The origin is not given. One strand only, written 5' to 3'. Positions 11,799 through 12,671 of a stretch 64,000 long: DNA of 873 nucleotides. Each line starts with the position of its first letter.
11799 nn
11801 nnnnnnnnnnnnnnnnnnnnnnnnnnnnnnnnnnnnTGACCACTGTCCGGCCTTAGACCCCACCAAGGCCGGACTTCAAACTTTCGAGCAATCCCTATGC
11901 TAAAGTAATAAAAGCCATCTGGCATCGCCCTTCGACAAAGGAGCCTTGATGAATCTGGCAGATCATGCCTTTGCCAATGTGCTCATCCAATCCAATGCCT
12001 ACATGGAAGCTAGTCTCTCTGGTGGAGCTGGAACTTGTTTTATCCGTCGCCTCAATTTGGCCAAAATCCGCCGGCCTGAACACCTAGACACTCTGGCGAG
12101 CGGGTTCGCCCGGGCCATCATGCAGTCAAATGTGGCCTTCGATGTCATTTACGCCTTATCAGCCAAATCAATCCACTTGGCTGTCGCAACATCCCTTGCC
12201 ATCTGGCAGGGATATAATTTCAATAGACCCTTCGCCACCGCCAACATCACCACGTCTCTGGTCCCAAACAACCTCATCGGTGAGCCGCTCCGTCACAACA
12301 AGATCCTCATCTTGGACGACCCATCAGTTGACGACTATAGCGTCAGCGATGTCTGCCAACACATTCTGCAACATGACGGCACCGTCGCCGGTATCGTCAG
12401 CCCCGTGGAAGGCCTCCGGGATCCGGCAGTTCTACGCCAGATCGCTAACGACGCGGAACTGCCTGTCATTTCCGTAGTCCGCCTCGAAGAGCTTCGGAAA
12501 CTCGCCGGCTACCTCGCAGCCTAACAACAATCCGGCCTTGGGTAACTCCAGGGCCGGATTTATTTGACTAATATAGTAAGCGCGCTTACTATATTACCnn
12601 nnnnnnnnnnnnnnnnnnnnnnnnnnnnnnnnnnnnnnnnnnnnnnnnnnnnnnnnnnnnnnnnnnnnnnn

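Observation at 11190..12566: Tandem duplication of a PyrE-like phosphoribosyltransferase, including its leader, with the second copy catalytically degenerate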

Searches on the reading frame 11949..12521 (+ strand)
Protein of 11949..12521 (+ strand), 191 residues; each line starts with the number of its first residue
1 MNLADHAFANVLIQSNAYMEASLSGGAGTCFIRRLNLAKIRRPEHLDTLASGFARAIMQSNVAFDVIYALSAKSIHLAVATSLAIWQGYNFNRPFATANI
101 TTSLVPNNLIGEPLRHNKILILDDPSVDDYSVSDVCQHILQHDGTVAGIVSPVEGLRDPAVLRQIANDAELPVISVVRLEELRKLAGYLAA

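Call 4: search_protein_families(library=pfam, proteins=[window:11949-12521:+], max_evalue=1)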
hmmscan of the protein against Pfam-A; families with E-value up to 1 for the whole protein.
window:11949-12521:+ (191 aa): 1 family
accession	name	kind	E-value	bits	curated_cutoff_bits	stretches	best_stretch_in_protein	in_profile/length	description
PF17645.6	Amdase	-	0.032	14.3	25.9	1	126-175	153-202/228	Arylmalonate decarboxylase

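Call 5: search_protein_families(library=ncbifam, proteins=[window:11949-12521:+], max_evalue=1)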
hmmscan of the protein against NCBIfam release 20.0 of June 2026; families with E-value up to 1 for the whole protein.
window:11949-12521:+ (191 aa): 1 family
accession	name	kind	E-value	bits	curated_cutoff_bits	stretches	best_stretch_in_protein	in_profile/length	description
TIGR00336.1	pyrE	equivalog_domain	1.8e-08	34.3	106.8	1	37-181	28-172/173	orotate phosphoribosyltransferase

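Call 11: find_homologous_proteins(query=window:11949-12521:+)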
Query window:11949-12521:+ (191 aa): 1 proteins with E <= 0.001 among 349 candidates.
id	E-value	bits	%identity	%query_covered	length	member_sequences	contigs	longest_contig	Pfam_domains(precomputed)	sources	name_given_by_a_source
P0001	9.3e-119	412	100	100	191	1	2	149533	-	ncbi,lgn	-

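Call 14: find_encoding_contigs(protein=P0001, flank=10000, max_places=6)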
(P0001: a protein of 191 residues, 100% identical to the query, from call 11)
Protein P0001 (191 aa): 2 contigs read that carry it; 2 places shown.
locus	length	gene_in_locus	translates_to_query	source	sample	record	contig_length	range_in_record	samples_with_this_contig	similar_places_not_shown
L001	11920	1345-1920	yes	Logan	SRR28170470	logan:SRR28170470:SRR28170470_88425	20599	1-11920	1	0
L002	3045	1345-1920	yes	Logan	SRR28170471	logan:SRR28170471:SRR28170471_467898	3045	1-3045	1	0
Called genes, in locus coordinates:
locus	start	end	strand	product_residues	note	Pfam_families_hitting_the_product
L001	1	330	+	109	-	?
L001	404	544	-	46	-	-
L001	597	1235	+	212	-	PF00156:Pribosyltran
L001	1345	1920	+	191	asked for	-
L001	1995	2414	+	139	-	PF10604:Polyketide_cyc2 (weak)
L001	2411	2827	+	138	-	PF01878:EVE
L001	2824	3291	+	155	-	PF01047:MarR, PF12802:MarR_2 (weak)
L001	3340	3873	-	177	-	-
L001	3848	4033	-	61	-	-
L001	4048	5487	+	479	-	PF00294:PfkB, PF08543:Phos_pyr_kin (weak)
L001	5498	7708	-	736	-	PF13491:FtsK_4TM, PF17854:FtsK_alpha, PF01580:FtsK_SpoIIIE, PF09397:FtsK_gamma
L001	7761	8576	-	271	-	PF21302:Zn_ribbon_RlmA, PF08241:Methyltransf_11 (weak), PF13649:Methyltransf_25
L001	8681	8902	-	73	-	-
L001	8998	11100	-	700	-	-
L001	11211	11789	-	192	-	PF03167:UDG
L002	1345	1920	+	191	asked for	-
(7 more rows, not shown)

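Call 19: find_related_loci(query=window:11949-12521:+, collection=genome_contigs, flank=6000)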
Query window:11949-12521:+ (191 aa) in genome_contigs; peptide patterns used: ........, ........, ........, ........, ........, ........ (x = any residue, [..] = any of these).
242 stretches matched a pattern, but none encodes a relative of the query by tblastn (E <= 1e-3).

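Call 25: search_protein_representatives(protein=window:11949-12521:+)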
Query: 191 residues. Proteins with E-value up to 0.001 (for the whole library): 22; up to 1e-10: 3; up to 1e-30: 1. The best 22 are listed.
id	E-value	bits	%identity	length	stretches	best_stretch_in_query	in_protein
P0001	3.0e-119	411.7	100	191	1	1-191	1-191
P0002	6.2e-28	114.3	34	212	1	2-187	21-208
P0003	4.7e-22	95.2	36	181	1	17-189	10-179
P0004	5.4e-07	46.2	31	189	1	35-153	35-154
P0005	9.2e-07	45.4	24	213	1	14-182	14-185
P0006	4.4e-06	43.2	26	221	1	38-183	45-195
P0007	1.9e-05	41.1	24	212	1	37-185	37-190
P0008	3.6e-05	40.2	21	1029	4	58-112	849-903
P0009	6.3e-05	39.4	33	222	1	45-183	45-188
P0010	1.0e-04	38.8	29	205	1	53-188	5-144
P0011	1.1e-04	38.6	27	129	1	50-151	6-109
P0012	1.2e-04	38.5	27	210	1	33-154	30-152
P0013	1.8e-04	37.9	26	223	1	1-179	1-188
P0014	3.1e-04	37.2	28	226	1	48-183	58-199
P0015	4.1e-04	36.8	25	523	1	51-181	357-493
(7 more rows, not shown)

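Call 32: find_homologous_proteins(query=A2, max_evalue=0.001)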
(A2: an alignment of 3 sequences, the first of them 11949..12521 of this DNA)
Query A2 (3 sequences) (191 aa, profile of the alignment): 15 proteins with E <= 0.001 among 5359 candidates.
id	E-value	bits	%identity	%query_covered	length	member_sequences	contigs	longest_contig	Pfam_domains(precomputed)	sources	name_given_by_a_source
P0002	2.6e-96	338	34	97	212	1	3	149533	PF00156.34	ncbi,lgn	-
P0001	9.0e-95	333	100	100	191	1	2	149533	-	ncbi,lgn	-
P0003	2.4e-85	303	34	94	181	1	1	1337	-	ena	-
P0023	5.2e-27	112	25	97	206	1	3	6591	PF00156.34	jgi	jgi:orotate phosphoribosyltransferase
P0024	1.2e-25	108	33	72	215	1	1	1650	PF00156.34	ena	-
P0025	4.8e-22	96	29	70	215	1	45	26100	PF00156.34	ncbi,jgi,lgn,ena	ncbi:MAG TPA: orotate phosphoribosyltransferase [Woeseiaceae bacterium]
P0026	4.8e-22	96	29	70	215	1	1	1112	PF00156.34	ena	-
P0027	2.3e-21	94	28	70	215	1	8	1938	PF00156.34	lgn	-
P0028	2.7e-21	94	29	70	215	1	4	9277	PF00156.34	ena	-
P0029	3.4e-21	93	29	70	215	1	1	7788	PF00156.34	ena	-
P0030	3.9e-21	93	29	72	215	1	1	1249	PF00156.34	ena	-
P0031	3.3e-16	77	-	-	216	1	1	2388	PF00156.34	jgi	jgi:orotate phosphoribosyltransferase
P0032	3.3e-16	77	-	-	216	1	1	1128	PF00156.34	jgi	jgi:orotate phosphoribosyltransferase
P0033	6.7e-11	60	31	49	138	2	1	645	PF00156.34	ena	-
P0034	6.5e-4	37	22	52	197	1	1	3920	-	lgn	-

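Call 33: find_related_loci(query=A2, collection=genome_contigs, flank=8000)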
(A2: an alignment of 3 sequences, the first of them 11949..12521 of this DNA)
Query A2 (191 aa) in genome_contigs; peptide patterns used: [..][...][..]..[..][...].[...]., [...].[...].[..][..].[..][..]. (x = any residue, [..] = any of these).
90 stretches matched a pattern, but none encodes a relative of the query by tblastn (E <= 1e-3).

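Call 34: find_encoding_contigs(protein=P0003, flank=10000)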
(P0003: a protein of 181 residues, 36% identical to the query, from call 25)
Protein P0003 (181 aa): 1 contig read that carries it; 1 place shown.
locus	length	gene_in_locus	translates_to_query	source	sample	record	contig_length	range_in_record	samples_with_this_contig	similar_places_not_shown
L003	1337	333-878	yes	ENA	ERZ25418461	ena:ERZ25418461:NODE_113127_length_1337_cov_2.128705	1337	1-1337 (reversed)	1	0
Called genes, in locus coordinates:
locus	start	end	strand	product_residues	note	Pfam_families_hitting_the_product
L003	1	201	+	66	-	?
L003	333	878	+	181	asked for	-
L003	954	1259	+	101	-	PF01878:EVE (weak)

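Call 41: find_encoding_contigs(protein=P0023, flank=7000, max_places=3)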
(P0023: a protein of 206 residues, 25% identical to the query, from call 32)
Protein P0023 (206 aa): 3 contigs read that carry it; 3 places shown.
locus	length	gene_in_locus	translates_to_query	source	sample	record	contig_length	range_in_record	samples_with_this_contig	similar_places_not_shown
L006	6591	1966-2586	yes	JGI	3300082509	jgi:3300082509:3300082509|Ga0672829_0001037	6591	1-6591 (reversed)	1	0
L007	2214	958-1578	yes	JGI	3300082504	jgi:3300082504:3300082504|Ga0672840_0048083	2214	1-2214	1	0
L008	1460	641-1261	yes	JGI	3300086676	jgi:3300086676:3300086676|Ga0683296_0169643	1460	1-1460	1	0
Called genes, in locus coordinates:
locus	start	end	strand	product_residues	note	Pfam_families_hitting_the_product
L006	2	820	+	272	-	?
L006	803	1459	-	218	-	PF01625:PMSR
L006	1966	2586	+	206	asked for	PF00156:Pribosyltran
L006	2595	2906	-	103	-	-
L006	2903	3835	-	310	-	PF12762:DDE_Tnp_IS1595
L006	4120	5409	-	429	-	PF07690:MFS_1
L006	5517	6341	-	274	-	PF13489:Methyltransf_23, PF13847:Methyltransf_31 (weak), PF08241:Methyltransf_11, PF08242:Methyltransf_12, PF13649:Methyltransf_25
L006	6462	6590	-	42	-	?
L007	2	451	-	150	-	?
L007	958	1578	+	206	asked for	PF00156:Pribosyltran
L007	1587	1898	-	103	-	-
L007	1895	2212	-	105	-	?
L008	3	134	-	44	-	?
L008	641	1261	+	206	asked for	PF00156:Pribosyltran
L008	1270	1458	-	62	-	?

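Call 42: find_encoding_contigs(protein=P0024, flank=7000, max_places=3)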
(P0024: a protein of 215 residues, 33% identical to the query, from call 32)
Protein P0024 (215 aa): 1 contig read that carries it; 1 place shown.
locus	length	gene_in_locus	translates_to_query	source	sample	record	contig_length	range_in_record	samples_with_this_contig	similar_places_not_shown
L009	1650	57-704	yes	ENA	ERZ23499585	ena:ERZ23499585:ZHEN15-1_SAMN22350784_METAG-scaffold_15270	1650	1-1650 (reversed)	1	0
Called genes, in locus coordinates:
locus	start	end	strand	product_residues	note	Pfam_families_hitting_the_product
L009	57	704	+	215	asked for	PF00156:Pribosyltran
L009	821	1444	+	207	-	PF13511:DUF4124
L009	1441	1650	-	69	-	?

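Call 65: predict_structure(alignment_id=A3)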
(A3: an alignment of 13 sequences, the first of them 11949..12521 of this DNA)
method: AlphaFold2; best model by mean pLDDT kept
length: 191 residues; sequences in the alignment: 13
mean_pLDDT: 85.0   pTM: 0.83
mean pLDDT of the five models: 85.0, 84.6, 84.4, 83.2, 83.1
residues with pLDDT >= 90: 94; 70-90: 72; 50-70: 20; < 50: 5
segments of 3 or more residues with pLDDT < 50: 102-106
pLDDT, mean of each block of 10 residues (from residue 1): 88 90 74 83 93 95 94 89 95 87 59 94 74 85 93 81 69 90 84 67
secondary structure, 60 per line:
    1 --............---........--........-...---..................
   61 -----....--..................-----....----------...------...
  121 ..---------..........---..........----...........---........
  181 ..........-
elements in order: H3-14 E18-25 E28-35 H43-60 E66-69 H72-89 E95-98 E109-111 E118-122 H132-141 E145-154 H159-169 E173-178 H179-190

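Call 68: fold_search(model_id=the predicted structure, library=pdb)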
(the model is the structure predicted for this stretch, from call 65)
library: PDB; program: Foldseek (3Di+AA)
matches with E <= 10: 1398; with E <= 0.001: 207
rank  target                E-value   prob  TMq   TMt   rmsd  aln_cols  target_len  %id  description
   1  4wml                  9.7e-14  1.00  0.76  0.68   4.0       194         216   23  Crystal structure of Saccharomyces cerevisiae OMP synthase in complex with PRP(CH2)P (released 2015-12-23)
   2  2ps1_A                1.2e-13  1.00  0.79  0.68   4.9       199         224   22  S. cerevisiae orotate phosphoribosyltransferase complexed with orotic acid and PRPP (released 2008-01-15)
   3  4wn3                  2.0e-13  1.00  0.77  0.67   4.0       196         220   21  Crystal structure of Saccharomyces cerevisiae OMP synthase in complex with PRP(NH)P (released 2015-12-23)
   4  2prz_B                5.0e-13  1.00  0.76  0.68   4.6       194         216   23  S. cerevisiae orotate phosphoribosyltransferase complexed with OMP (released 2008-01-15)
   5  1lh0_B                6.0e-13  1.00  0.76  0.71   4.8       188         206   19  Crystal Structure of Salmonella typhimurium OMP Synthase in Complex with MGPRPP and Orotate (released 2002-05-08)
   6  2prz_A                6.0e-13  1.00  0.77  0.69   4.6       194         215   22  S. cerevisiae orotate phosphoribosyltransferase complexed with OMP (released 2008-01-15)
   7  1opr                  7.6e-13  1.00  0.78  0.70   4.9       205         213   19  THE CRYSTAL STRUCTURE OF THE OROTATE PHOSPHORIBOSYLTRANSFERASE COMPLEXED WITH OROTATE AND ALPHA-D-5-PHOSPHORIBOSYL-1-PYR (released 1996-01-06)
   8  1oro_B                9.2e-13  1.00  0.77  0.72   3.9       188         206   18  A FLEXIBLE LOOP AT THE DIMER INTERFACE IS A PART OF THE ACTIVE SITE OF THE ADJACENT MONOMER OF ESCHERICHIA COLI OROTAT (released 1996-04-03)
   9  6taj_BBB              9.7e-13  1.00  0.75  0.71   4.6       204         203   19  Crystal structure of Escherichia coli Orotate Phosphoribosyltransferase in complex with Orotic acid 1.60 Angstrom re (released 2020-11-18)
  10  6tai_AAA              1.6e-12  1.00  0.76  0.71   4.7       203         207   19  Crystal structure of Escherichia coli Orotate Phosphoribosyltransferase with an empty active site at 1.55 Angstrom r (released 2020-11-18)
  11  1oro_A                1.7e-12  1.00  0.76  0.69   4.5       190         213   18  A FLEXIBLE LOOP AT THE DIMER INTERFACE IS A PART OF THE ACTIVE SITE OF THE ADJACENT MONOMER OF ESCHERICHIA COLI OROTAT (released 1996-04-03)
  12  1sto                  1.7e-12  1.00  0.78  0.72   4.5       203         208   19  CRYSTAL STRUCTURE OF OROTATE PHOSPHORIBOSYLTRANSFERASE (released 1994-05-31)
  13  2pry                  1.7e-12  1.00  0.75  0.68   4.9       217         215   22  Apo form of S. cerevisiae orotate phosphoribosyltransferase (released 2008-01-15)
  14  3n2l_F                2.0e-12  1.00  0.78  0.84   4.0       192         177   19  2.1 Angstrom resolution crystal structure of an Orotate Phosphoribosyltransferase (pyrE) from Vibrio cholerae O1 biova (released 2010-06-02)
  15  6tai_BBB              2.7e-12  1.00  0.74  0.70   4.0       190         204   18  Crystal structure of Escherichia coli Orotate Phosphoribosyltransferase with an empty active site at 1.55 Angstrom r (released 2020-11-18)
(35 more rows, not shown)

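Call 69: search_protein_families(library=padloc, proteins=[window:11949-12521:+, P0003], max_evalue=0.01)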
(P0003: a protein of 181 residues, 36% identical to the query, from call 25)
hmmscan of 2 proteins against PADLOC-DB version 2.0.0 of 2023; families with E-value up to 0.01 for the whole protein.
window:11949-12521:+ (191 aa): 0 families

P0003 (181 aa): 0 families
